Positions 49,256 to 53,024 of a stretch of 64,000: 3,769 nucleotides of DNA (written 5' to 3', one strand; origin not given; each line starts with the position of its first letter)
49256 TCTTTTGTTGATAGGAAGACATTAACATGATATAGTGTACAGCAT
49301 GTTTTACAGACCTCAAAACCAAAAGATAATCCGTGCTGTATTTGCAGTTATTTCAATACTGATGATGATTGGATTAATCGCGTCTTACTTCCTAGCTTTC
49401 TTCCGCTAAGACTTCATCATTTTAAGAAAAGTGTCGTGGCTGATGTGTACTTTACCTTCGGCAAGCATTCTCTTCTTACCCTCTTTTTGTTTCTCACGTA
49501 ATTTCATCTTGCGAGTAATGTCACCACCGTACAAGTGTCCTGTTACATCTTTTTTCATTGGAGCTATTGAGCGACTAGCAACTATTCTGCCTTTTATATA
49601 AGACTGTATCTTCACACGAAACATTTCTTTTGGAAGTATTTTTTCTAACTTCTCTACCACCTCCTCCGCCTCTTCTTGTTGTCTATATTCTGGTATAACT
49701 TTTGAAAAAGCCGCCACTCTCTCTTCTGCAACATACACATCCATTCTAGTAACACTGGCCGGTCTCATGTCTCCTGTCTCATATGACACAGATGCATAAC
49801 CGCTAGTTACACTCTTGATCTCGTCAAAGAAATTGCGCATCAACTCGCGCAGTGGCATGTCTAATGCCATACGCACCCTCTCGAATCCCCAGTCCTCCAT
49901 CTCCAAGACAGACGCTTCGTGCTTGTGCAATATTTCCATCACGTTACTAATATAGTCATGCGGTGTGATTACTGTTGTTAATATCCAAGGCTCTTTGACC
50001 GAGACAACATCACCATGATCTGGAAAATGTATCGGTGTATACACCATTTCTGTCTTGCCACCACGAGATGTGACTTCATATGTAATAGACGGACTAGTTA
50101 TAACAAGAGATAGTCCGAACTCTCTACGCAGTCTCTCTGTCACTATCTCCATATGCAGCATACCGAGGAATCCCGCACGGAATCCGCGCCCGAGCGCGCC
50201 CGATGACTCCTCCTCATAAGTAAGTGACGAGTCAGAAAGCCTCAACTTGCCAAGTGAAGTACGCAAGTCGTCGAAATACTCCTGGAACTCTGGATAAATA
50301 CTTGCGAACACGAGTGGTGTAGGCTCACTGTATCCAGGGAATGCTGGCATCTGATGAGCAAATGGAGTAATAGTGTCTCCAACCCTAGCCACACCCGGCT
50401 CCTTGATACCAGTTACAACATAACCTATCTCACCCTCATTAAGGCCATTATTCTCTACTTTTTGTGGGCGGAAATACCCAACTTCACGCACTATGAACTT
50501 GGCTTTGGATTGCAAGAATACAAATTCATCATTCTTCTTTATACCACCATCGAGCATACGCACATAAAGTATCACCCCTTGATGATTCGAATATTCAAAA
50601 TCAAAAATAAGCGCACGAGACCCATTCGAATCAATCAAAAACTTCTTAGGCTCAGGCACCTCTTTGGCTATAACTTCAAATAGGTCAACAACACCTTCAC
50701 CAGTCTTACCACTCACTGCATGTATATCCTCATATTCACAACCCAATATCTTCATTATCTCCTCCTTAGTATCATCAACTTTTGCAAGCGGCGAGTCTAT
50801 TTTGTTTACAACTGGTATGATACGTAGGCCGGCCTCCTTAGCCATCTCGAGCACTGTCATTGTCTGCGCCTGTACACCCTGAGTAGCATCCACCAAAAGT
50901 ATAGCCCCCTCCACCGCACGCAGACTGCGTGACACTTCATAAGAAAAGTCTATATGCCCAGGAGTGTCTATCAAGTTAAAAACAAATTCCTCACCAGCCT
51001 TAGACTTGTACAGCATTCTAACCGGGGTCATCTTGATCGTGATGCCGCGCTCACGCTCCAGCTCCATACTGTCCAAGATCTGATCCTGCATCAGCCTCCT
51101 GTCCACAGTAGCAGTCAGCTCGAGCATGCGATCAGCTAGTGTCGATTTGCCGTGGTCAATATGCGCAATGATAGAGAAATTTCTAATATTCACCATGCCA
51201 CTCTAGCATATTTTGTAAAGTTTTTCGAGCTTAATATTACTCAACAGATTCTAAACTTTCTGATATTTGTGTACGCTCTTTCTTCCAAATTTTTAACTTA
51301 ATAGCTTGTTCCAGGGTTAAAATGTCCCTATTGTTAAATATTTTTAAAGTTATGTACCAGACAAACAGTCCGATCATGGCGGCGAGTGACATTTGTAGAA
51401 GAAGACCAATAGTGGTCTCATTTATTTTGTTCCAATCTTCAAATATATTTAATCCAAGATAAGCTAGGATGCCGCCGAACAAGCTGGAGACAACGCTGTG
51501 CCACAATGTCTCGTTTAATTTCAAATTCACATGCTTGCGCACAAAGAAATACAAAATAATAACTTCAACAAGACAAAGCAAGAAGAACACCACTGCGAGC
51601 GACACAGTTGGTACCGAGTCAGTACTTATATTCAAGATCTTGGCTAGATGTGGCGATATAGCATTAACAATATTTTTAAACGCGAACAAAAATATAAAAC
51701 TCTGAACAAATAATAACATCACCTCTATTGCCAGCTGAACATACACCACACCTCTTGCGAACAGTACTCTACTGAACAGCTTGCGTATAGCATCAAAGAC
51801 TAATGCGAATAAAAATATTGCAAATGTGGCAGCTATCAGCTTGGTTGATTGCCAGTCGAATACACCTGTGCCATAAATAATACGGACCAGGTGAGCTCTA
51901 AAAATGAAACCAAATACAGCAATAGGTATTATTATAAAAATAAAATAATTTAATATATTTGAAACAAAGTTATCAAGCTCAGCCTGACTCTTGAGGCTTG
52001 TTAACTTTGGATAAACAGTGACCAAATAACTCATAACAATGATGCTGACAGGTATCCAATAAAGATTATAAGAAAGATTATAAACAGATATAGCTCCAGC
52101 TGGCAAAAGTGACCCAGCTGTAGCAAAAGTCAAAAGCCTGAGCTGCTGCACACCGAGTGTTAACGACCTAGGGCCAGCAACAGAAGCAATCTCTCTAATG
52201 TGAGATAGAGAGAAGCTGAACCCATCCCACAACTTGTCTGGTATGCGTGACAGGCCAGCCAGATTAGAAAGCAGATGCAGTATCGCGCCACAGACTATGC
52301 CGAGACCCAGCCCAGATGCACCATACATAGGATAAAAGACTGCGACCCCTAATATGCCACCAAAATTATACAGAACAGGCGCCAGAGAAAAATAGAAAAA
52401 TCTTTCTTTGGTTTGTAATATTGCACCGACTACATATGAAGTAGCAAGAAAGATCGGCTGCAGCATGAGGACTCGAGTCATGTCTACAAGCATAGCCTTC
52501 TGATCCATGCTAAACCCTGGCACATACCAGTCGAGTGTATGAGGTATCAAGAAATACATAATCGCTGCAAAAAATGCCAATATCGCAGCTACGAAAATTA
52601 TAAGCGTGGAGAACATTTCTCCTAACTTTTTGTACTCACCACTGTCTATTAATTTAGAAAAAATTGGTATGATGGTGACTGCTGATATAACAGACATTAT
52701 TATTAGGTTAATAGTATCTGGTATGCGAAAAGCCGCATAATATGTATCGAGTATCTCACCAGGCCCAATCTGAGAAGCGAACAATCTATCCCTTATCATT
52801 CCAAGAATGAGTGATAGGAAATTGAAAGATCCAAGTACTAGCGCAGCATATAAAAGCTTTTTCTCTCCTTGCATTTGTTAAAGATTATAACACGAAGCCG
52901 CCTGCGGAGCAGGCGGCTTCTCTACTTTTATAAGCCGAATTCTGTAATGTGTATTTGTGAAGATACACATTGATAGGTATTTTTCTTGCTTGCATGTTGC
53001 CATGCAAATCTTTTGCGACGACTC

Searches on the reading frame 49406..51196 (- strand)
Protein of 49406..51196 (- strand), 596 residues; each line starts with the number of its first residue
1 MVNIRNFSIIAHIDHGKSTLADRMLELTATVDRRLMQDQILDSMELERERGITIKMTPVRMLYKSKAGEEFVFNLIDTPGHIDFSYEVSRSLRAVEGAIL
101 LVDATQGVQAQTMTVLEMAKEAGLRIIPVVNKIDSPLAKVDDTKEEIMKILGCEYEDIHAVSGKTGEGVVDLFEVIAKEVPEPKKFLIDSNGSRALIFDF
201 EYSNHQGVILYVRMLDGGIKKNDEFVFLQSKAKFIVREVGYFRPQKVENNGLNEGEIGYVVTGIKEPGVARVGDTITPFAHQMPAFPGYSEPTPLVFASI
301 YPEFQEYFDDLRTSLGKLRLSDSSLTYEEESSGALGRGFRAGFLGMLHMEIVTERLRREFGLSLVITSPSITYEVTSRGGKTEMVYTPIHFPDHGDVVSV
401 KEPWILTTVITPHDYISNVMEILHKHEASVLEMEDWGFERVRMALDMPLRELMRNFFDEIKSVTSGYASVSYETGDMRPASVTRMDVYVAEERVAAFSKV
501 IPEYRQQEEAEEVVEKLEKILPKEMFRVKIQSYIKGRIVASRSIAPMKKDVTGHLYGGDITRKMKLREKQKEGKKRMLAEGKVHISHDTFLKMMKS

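Call 55: search_protein_families(library=pfam, proteins=[window:49406-51196:-], max_evalue=0.00001)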
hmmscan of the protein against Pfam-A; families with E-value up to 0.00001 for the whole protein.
window:49406-51196:- (596 aa): 3 families
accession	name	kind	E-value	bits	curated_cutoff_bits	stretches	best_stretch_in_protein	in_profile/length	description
PF00009.33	GTP_EFTU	-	3.9e-52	177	26.5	1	3-181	2-187/188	Elongation factor Tu GTP binding domain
PF06421.17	LepA_C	-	8.5e-32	109.9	29.7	1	490-595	2-107/107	GTP-binding protein LepA C-terminus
PF00679.30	EFG_C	-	2e-15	57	27.9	1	401-481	3-82/89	Elongation factor G C-terminus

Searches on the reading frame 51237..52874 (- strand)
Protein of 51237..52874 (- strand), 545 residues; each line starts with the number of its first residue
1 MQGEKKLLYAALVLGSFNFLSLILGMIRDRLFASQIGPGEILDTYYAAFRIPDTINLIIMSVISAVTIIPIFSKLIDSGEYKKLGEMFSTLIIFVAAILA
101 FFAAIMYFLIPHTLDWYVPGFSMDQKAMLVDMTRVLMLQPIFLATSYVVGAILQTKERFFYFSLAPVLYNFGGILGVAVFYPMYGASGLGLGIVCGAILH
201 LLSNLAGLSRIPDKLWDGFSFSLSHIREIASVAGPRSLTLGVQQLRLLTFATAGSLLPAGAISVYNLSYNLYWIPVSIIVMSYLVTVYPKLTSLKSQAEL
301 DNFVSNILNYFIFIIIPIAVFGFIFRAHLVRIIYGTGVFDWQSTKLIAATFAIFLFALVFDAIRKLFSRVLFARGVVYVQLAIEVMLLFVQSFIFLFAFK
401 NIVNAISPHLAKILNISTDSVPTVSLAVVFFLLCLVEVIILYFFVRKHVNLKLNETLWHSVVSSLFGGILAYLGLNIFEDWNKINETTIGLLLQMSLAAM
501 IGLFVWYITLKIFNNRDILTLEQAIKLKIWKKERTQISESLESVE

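Call 55: search_protein_families(library=pfam, proteins=[window:51237-52874:-], max_evalue=0.00001)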
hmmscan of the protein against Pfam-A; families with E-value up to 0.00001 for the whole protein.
window:51237-52874:- (545 aa): 2 families
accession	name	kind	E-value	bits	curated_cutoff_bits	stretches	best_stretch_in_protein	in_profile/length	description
PF03023.19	MurJ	-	6.4e-40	137.5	27.4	1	33-448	2-402/451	Lipid II flippase MurJ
PF13440.11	Polysacc_synt_3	-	8.4e-07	28.9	23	1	125-336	77-286/293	Polysaccharide biosynthesis protein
